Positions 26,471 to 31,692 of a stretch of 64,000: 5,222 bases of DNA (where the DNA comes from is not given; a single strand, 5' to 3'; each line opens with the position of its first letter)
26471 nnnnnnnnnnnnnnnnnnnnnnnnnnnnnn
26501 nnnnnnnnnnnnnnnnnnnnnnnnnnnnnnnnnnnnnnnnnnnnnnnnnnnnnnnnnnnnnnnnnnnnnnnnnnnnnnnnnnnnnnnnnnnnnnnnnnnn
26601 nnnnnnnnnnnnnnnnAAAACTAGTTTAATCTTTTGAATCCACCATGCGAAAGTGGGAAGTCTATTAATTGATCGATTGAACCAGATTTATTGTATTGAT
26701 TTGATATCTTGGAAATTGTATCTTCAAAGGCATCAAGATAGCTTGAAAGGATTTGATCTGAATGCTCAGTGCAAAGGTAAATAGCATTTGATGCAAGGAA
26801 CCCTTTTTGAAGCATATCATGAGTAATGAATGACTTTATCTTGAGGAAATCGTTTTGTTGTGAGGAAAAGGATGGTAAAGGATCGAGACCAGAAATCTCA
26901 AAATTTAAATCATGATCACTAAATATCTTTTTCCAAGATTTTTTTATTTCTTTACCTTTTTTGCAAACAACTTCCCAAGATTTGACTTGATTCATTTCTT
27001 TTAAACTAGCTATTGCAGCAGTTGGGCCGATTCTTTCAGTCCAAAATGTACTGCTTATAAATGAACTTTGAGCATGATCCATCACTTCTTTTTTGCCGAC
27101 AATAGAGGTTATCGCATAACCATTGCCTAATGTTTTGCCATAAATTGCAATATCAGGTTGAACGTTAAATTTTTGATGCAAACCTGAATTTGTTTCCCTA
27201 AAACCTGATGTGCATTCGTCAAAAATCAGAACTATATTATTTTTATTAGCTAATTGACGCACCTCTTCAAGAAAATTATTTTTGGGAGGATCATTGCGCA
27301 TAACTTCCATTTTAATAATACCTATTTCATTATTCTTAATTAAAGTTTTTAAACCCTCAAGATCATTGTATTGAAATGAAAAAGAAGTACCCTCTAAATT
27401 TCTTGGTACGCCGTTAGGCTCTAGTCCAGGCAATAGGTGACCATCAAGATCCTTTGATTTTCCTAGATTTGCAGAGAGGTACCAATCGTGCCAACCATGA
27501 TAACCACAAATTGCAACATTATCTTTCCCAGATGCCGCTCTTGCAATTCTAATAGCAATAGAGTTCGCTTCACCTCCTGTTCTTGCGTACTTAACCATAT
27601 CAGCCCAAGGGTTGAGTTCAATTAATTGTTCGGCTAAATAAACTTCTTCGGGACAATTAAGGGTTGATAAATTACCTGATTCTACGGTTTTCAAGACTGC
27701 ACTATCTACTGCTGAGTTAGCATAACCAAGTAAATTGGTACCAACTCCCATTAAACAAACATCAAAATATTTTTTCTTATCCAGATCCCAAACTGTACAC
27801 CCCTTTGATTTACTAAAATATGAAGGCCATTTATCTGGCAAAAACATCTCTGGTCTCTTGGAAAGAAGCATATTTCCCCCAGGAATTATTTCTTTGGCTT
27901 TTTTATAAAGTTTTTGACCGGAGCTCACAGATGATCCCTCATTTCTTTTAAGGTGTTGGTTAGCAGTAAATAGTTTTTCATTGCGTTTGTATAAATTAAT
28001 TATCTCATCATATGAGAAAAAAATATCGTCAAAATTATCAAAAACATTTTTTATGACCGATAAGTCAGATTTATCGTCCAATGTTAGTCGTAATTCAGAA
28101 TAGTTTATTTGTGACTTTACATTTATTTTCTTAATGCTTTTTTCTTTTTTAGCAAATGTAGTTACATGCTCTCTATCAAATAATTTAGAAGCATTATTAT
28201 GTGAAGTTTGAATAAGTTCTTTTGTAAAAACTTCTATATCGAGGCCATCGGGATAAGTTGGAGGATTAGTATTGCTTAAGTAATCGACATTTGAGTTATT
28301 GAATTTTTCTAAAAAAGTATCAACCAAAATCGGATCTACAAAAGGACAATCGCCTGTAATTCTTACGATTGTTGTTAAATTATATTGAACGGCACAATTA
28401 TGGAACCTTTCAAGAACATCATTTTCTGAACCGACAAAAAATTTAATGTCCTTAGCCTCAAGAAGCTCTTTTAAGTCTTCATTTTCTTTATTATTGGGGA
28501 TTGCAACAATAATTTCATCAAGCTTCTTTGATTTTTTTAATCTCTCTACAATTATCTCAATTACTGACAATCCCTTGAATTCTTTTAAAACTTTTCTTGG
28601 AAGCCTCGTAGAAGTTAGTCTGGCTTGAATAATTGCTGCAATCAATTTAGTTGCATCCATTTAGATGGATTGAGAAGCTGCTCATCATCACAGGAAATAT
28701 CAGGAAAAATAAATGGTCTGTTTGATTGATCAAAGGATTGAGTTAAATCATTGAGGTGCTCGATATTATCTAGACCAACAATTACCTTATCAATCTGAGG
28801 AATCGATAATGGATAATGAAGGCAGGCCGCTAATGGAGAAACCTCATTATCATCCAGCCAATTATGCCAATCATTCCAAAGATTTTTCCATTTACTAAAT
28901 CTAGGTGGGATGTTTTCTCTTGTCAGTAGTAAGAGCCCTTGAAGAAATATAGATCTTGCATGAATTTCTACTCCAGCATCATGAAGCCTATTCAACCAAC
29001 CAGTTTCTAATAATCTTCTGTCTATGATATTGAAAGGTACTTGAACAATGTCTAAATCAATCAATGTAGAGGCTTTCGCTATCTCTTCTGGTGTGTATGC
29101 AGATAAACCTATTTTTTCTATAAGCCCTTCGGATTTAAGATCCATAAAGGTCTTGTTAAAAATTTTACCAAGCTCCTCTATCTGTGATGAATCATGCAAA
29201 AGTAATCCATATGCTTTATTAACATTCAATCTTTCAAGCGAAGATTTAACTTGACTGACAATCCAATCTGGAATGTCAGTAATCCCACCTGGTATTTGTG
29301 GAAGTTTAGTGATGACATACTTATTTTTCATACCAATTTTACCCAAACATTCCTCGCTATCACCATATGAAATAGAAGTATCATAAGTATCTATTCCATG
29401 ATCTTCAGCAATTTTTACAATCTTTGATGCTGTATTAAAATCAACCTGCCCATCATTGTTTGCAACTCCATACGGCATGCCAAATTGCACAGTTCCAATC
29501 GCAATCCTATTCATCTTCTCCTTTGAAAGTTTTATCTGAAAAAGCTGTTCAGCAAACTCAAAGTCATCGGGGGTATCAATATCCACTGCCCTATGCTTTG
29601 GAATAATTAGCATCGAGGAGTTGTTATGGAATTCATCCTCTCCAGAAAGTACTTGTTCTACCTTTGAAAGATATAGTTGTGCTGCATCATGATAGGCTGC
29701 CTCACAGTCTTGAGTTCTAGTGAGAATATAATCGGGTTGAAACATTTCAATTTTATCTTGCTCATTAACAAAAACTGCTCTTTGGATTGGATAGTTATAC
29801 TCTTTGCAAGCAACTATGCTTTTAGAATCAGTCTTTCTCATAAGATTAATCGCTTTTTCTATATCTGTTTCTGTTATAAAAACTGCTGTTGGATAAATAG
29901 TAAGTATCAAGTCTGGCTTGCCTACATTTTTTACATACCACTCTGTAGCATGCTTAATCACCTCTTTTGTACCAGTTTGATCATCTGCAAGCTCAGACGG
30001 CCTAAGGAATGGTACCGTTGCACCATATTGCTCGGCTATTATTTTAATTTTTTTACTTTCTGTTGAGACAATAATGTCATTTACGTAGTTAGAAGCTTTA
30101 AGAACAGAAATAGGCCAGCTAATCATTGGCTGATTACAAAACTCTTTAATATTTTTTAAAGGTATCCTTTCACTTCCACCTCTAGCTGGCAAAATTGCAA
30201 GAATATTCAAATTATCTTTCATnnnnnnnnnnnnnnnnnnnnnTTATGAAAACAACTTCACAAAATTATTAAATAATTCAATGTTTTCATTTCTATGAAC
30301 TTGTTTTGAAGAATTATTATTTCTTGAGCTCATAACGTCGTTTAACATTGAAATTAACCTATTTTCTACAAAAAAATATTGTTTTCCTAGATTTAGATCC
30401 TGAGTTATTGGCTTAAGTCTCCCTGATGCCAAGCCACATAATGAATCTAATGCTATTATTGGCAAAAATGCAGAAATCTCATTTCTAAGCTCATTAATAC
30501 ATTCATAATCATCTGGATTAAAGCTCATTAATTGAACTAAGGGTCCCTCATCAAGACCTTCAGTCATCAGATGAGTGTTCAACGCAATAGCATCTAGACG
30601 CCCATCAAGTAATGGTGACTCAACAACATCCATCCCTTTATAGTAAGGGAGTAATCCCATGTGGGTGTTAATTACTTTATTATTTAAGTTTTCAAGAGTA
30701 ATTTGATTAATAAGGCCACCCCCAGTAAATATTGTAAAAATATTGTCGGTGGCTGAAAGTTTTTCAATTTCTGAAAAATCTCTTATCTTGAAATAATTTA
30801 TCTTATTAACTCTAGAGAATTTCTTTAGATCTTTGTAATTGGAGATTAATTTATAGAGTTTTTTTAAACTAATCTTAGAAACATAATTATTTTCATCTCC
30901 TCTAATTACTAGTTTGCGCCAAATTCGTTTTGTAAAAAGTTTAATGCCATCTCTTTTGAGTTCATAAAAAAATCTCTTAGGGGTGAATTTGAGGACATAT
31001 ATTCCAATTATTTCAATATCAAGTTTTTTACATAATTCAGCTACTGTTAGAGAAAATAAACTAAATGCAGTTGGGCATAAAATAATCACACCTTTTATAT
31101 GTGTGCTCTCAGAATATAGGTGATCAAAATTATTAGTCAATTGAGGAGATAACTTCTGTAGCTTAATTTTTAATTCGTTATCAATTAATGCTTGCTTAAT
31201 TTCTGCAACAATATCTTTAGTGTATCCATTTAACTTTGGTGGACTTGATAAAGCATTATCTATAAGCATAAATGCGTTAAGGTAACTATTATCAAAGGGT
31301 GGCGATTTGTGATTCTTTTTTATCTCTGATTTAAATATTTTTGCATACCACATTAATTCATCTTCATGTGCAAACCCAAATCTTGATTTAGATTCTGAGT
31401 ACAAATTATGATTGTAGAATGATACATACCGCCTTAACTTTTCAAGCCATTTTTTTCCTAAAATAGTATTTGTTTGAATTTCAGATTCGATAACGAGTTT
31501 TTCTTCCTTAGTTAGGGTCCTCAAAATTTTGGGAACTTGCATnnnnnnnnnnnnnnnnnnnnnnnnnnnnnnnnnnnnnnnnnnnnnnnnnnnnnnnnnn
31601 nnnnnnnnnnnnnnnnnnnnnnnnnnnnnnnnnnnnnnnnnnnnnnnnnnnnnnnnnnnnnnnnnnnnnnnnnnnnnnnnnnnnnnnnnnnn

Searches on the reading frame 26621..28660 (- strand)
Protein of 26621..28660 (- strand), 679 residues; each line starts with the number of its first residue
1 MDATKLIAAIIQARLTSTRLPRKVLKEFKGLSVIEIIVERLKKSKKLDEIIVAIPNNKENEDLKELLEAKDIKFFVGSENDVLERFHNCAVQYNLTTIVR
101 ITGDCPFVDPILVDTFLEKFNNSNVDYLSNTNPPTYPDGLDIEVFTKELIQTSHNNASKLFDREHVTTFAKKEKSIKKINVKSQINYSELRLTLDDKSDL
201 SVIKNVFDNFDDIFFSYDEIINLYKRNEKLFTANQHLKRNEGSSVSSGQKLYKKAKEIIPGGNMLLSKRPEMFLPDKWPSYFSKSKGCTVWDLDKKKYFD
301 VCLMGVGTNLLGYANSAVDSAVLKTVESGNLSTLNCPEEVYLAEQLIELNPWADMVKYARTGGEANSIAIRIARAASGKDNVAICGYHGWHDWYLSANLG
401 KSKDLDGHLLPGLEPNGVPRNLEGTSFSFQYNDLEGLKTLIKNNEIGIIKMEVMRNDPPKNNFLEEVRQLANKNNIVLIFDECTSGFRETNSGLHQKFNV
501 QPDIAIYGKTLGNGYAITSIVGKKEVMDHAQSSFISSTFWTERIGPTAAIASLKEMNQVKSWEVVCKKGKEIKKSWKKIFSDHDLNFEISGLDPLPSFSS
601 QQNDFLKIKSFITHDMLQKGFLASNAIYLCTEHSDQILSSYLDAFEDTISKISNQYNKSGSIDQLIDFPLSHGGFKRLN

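Call 13: search_protein_families(library=pfam, proteins=[window:26621-28660:-], max_evalue=0.001)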
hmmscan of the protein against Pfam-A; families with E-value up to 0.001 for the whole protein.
window:26621-28660:- (679 aa): 3 families
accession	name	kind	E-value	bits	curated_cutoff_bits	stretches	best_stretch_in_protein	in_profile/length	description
PF00202.27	Aminotran_3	-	7.4e-32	110.9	30.5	1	281-592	12-342/403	Aminotransferase class-III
PF02348.25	CTP_transf_3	-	1.2e-27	97.6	22.6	1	8-195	1-194/217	Cytidylyltransferase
PF12804.13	NTP_transf_3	-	0.00013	22.6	27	1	22-126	15-117/160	MobA-like NTP transferase domain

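Call 15: search_protein_families(library=ncbifam, proteins=[window:26621-28660:-], max_evalue=0.001)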
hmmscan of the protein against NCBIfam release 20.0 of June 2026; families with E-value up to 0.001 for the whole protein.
window:26621-28660:- (679 aa): 72 families (the best 25 are shown)
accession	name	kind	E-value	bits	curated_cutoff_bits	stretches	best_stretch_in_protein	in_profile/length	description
NF004856.0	PRK06209.1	equivalog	1.2e-65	221.8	486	1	245-650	8-414/450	glutamate-1-semialdehyde 2,1-aminomutase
NF041362.1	GntE_guanitoxin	equivalog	3.7e-57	193.8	525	1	246-604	6-373/426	guanitoxin biosynthesis PLP-dependent transaminase GntE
NF000818.0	PRK00062.1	subfamily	2.1e-54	184.8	398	1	246-652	4-427/429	glutamate-1-semialdehyde 2,1-aminomutase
TIGR00713.1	hemL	equivalog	2.8e-54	184.4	527.3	1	249-599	3-356/423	glutamate-1-semialdehyde 2,1-aminomutase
NF009055.0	PRK12389.1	equivalog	3.1e-35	121.6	637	1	247-592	5-354/431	glutamate-1-semialdehyde 2,1-aminomutase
TIGR00707.1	argD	subfamily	1.1e-31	110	410.05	1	279-622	10-347/381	acetylornithine/succinylornithine family transaminase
NF004426.0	PRK05769.1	equivalog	6.8e-29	100.9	552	1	253-585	15-364/441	acetyl ornithine aminotransferase family protein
NF005993.0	PRK08117.1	subfamily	1.3e-28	99.8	574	1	283-592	30-359/433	aspartate aminotransferase family protein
NF002874.0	PRK03244.1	equivalog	1.8e-27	96.2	457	1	282-578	29-321/399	acetylornithine transaminase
NF002797.0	PRK02936.1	equivalog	2.5e-27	95.6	496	1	277-593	10-320/385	acetylornithine transaminase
NF049939.1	HyAminethphonNHLyPbfA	equivalog_domain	3.3e-26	91.7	525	1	282-585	47-364/442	(R)-1-hydroxy-2-aminoethylphosphonate ammonia-lyase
NF049976.1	AmadipTransam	equivalog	1.1e-25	90.4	650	1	279-578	15-328/416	2-aminoadipate transaminase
NF002325.0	PRK01278.1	subfamily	1.2e-25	90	372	1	280-584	15-319/395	acetylornithine transaminase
NF003468.0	PRK05093.1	subfamily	1.7e-25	89.5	522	1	283-592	28-337/405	acetylornithine/succinyldiaminopimelate transaminase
NF006228.0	PRK08360.1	equivalog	1.9e-25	89.4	608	2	451-591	210-355/443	aspartate aminotransferase family protein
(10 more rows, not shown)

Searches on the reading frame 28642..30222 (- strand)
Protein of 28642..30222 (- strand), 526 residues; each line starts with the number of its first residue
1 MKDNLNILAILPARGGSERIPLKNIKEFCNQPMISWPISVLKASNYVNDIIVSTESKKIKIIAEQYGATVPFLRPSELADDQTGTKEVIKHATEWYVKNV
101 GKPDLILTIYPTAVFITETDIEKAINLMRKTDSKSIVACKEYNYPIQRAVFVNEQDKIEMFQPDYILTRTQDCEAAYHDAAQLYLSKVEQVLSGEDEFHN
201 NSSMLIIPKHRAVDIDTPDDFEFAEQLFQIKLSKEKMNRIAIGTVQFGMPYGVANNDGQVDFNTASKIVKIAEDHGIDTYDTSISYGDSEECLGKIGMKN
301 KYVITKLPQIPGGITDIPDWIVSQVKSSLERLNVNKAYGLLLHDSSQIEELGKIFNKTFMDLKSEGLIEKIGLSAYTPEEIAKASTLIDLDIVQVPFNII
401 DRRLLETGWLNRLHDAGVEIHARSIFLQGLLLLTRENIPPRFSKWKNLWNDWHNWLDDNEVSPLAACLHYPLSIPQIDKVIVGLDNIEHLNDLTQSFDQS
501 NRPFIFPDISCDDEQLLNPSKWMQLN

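Call 13: search_protein_families(library=pfam, proteins=[window:28642-30222:-], max_evalue=0.001)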
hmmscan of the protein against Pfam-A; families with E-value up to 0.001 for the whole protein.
window:28642-30222:- (526 aa): 2 families
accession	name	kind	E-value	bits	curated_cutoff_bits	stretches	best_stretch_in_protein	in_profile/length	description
PF00248.27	Aldo_ket_red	-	1.4e-29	103.5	24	1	239-498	1-275/291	Aldo/keto reductase family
PF02348.25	CTP_transf_3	-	7.1e-25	88.5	22.6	1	9-232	2-210/217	Cytidylyltransferase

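Call 15: search_protein_families(library=ncbifam, proteins=[window:28642-30222:-], max_evalue=0.001)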
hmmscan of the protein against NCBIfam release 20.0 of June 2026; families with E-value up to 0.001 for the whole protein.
window:28642-30222:- (526 aa): 9 families
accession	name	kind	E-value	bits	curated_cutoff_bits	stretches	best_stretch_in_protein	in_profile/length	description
TIGR03584.1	PseF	equivalog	3.1e-73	246.1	205.7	1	8-229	1-221/222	pseudaminic acid cytidylyltransferase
NF011432.0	PRK14863.1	equivalog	2.8e-31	109.2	244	1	237-523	5-291/292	bifunctional regulator KidO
NF003952.0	PRK05450.1-5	subfamily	2.8e-13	49.6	193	1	6-146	2-131/250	3-deoxy-manno-octulosonate cytidylyltransferase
NF049922.1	MethglyxlRedYdjG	equivalog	4.1e-11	42.5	550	1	320-439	113-235/326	NADH-dependent methylglyoxal reductase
NF009905.0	PRK13368.1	subfamily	7.8e-11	41.8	255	1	6-137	2-123/243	3-deoxy-manno-octulosonate cytidylyltransferase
NF003950.0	PRK05450.1-3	subfamily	1.8e-09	37.3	234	1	7-139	3-128/248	3-deoxy-manno-octulosonate cytidylyltransferase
NF007695.0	PRK10376.1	subfamily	6.7e-08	31.9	280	1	357-403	148-194/290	oxidoreductase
NF003948.0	PRK05450.1-1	equivalog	7e-06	25.4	281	1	5-131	4-123/248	3-deoxy-manno-octulosonate cytidylyltransferase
TIGR00466.1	kdsB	equivalog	0.00011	21.7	155.2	1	8-93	4-84/241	3-deoxy-manno-octulosonate cytidylyltransferase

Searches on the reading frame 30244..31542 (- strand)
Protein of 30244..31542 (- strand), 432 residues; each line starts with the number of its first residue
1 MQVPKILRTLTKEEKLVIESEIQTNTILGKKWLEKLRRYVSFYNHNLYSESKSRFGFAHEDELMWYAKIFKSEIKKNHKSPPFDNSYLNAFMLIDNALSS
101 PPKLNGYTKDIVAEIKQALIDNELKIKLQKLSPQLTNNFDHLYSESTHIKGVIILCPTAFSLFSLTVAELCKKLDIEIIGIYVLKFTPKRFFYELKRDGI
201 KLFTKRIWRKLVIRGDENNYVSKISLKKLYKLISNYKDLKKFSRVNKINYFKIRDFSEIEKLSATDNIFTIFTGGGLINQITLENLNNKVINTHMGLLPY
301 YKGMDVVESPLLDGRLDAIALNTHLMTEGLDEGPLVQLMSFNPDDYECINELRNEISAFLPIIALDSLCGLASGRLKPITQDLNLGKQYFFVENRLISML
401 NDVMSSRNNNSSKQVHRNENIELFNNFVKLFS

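Call 13: search_protein_families(library=pfam, proteins=[window:30244-31542:-], max_evalue=0.001)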
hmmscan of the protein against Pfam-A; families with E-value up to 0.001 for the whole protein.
window:30244-31542:- (432 aa): 1 family
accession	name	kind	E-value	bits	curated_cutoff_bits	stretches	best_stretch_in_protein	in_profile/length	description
PF00551.24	Formyl_trans_N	-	2.1e-06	28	26.1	1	277-337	91-150/181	Formyl transferase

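Call 15: search_protein_families(library=ncbifam, proteins=[window:30244-31542:-], max_evalue=0.001)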
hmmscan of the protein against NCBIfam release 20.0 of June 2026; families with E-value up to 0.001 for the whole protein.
window:30244-31542:- (432 aa): 3 families
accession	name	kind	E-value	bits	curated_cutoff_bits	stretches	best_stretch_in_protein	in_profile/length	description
TIGR00460.1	fmt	equivalog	3.3e-07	29.7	201.5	1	259-382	75-195/315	methionyl-tRNA formyltransferase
TIGR00639.1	PurN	equivalog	4.2e-06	26.4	150.1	1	280-340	94-153/192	phosphoribosylglycinamide formyltransferase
NF004684.0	PRK06027.1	subfamily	0.00013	21.8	223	0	232-337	122-236/286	formyltetrahydrofolate deformylase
